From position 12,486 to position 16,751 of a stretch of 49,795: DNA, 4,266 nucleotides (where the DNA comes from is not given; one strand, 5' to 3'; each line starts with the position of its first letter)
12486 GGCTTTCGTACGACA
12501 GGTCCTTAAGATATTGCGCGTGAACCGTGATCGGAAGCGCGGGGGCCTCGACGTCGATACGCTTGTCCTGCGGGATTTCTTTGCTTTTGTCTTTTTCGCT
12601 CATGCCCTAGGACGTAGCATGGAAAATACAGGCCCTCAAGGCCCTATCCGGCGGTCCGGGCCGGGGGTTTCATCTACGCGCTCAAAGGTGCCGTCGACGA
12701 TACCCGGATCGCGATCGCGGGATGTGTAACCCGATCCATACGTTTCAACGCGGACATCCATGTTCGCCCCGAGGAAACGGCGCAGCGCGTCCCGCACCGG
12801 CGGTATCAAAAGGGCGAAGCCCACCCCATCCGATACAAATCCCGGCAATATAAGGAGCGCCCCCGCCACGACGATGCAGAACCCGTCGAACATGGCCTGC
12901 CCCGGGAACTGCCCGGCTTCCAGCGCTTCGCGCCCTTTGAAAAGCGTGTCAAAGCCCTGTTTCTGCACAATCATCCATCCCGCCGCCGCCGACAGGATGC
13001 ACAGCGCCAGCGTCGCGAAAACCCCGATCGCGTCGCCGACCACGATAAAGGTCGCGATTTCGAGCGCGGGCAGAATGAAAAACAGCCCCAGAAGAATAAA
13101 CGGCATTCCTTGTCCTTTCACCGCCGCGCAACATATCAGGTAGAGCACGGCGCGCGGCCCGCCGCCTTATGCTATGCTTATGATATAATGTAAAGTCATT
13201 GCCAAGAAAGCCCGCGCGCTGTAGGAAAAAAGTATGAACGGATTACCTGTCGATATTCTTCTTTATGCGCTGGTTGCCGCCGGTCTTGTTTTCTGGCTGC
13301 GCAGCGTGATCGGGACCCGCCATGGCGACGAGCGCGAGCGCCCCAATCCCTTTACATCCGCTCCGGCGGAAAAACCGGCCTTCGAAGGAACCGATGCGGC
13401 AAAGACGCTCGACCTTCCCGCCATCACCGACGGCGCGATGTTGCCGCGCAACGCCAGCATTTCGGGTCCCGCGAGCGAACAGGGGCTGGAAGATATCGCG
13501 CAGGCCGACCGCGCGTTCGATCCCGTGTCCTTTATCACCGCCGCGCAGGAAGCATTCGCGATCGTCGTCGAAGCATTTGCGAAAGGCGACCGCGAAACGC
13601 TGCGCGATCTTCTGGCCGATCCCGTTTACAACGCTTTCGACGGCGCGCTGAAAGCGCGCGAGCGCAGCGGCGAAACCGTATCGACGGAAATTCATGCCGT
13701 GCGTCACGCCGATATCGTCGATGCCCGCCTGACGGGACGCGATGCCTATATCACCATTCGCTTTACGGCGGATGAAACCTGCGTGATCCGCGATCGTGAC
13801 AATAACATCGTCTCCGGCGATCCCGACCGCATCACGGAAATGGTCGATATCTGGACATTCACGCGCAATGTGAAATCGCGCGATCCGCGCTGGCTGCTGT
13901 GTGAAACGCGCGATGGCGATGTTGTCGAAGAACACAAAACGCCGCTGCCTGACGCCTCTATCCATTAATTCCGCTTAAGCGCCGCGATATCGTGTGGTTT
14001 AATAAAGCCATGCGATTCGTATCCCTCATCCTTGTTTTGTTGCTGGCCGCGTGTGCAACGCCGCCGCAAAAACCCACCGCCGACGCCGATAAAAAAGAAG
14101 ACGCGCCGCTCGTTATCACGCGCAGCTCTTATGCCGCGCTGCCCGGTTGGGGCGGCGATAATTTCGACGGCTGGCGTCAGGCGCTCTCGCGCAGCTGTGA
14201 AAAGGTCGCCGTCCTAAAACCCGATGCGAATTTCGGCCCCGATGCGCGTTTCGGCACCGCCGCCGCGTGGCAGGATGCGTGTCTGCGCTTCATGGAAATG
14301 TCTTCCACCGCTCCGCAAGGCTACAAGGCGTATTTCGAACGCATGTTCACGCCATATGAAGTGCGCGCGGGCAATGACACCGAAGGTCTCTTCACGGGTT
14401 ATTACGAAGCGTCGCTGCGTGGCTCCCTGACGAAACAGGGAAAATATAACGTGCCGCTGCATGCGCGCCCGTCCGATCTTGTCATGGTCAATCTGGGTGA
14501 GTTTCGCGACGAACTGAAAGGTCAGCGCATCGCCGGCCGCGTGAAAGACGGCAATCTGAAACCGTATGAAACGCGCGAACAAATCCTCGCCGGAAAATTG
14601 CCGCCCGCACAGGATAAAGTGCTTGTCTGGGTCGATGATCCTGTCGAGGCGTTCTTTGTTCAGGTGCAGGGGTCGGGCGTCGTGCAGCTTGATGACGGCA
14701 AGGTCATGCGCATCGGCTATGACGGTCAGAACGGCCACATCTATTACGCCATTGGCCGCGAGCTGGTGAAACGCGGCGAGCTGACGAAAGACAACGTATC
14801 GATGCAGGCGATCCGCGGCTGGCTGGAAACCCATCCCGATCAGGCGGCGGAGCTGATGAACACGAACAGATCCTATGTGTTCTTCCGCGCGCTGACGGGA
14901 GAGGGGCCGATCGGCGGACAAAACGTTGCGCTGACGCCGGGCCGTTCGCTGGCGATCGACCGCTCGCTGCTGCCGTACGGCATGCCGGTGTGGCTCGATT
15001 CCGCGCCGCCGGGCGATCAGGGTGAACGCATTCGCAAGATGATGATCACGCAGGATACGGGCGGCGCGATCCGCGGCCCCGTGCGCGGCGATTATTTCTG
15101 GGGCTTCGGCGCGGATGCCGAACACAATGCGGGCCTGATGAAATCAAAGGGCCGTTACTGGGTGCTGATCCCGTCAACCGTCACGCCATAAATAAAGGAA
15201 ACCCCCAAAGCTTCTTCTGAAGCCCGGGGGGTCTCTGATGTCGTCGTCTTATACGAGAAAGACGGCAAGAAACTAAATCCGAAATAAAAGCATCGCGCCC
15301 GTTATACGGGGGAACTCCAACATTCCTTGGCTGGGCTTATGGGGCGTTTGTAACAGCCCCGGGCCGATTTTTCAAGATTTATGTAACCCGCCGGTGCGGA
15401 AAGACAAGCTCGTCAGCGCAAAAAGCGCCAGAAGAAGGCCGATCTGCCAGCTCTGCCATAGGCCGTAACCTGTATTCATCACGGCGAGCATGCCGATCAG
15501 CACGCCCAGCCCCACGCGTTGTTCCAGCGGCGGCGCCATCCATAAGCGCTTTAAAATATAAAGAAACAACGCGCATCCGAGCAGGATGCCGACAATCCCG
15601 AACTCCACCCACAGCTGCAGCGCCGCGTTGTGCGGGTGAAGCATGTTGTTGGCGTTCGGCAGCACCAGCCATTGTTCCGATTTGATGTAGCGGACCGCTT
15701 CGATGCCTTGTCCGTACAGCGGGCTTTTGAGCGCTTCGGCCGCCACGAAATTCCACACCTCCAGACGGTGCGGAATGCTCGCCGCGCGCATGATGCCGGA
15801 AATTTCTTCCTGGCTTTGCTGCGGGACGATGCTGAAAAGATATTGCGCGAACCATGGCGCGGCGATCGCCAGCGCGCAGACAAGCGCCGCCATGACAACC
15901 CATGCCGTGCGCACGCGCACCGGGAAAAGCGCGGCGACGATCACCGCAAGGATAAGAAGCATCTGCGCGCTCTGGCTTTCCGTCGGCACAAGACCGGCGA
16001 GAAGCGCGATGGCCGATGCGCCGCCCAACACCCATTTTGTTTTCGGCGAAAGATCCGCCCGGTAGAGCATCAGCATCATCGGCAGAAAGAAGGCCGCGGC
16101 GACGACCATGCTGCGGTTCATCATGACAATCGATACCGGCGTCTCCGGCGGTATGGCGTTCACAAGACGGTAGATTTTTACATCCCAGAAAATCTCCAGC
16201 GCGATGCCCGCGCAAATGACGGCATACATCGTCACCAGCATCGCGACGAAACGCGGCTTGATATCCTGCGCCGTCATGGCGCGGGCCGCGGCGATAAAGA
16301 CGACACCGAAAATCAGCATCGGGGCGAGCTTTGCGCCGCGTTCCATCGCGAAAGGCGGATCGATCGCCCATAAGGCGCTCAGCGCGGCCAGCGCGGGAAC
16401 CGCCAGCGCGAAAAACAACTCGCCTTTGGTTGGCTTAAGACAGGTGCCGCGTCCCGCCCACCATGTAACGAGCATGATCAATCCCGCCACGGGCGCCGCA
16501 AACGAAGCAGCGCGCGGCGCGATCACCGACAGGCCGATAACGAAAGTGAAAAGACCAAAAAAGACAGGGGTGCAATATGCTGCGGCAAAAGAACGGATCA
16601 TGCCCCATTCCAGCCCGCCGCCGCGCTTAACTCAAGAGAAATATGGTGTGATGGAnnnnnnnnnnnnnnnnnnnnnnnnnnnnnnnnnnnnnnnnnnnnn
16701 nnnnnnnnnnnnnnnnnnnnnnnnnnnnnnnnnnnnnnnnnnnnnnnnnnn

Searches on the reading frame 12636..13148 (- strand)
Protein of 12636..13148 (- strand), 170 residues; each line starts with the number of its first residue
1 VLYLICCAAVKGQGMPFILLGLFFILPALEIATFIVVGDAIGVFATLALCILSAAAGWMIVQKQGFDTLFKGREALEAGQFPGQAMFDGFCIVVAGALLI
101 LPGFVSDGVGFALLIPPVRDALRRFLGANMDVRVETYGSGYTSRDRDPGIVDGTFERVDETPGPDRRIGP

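Call 18: search_protein_families(library=pfam, proteins=[window:12636-13148:-], max_evalue=0.01)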
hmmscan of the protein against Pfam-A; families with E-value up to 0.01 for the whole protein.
window:12636-13148:- (170 aa): 1 family
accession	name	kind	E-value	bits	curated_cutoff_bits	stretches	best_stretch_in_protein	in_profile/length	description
PF04186.18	FxsA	-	5.2e-34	117.1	25.2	1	22-127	2-107/109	FxsA cytoplasmic membrane protein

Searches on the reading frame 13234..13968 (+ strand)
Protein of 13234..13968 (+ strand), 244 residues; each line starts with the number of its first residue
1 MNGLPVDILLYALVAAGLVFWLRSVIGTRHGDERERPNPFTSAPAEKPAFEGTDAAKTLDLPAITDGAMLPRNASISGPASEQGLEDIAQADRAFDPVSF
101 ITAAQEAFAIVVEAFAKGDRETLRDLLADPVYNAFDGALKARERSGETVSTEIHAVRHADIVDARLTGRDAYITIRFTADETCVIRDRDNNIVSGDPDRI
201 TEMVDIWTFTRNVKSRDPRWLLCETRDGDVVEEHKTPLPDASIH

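Call 18: search_protein_families(library=pfam, proteins=[window:13234-13968:+], max_evalue=0.01)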
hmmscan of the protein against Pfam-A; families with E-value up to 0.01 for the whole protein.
window:13234-13968:+ (244 aa): 1 family
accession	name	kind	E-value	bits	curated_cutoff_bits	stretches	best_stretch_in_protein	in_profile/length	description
PF04280.21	Tim44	-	2.5e-44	151.4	29.6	1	82-226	2-146/147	Tim44-like domain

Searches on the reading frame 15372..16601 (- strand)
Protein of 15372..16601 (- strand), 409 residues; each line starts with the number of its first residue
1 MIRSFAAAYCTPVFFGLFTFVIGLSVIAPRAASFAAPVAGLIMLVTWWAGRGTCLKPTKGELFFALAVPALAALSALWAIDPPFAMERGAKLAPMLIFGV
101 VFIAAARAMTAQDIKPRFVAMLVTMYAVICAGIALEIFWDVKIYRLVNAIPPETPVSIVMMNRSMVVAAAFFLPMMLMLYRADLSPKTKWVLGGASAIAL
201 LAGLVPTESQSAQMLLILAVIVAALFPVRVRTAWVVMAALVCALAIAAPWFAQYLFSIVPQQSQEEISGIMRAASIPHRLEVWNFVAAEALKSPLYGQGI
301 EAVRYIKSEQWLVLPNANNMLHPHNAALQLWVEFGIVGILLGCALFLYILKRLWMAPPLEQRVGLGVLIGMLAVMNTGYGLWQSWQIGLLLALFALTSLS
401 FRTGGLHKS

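Call 18: search_protein_families(library=pfam, proteins=[window:15372-16601:-], max_evalue=0.01)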
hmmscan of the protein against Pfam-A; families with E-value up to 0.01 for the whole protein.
window:15372-16601:- (409 aa): 1 family
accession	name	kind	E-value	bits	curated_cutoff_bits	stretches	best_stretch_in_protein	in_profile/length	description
PF04932.20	Wzy_C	-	3.5e-17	63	31.7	1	196-341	2-147/149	O-Antigen ligase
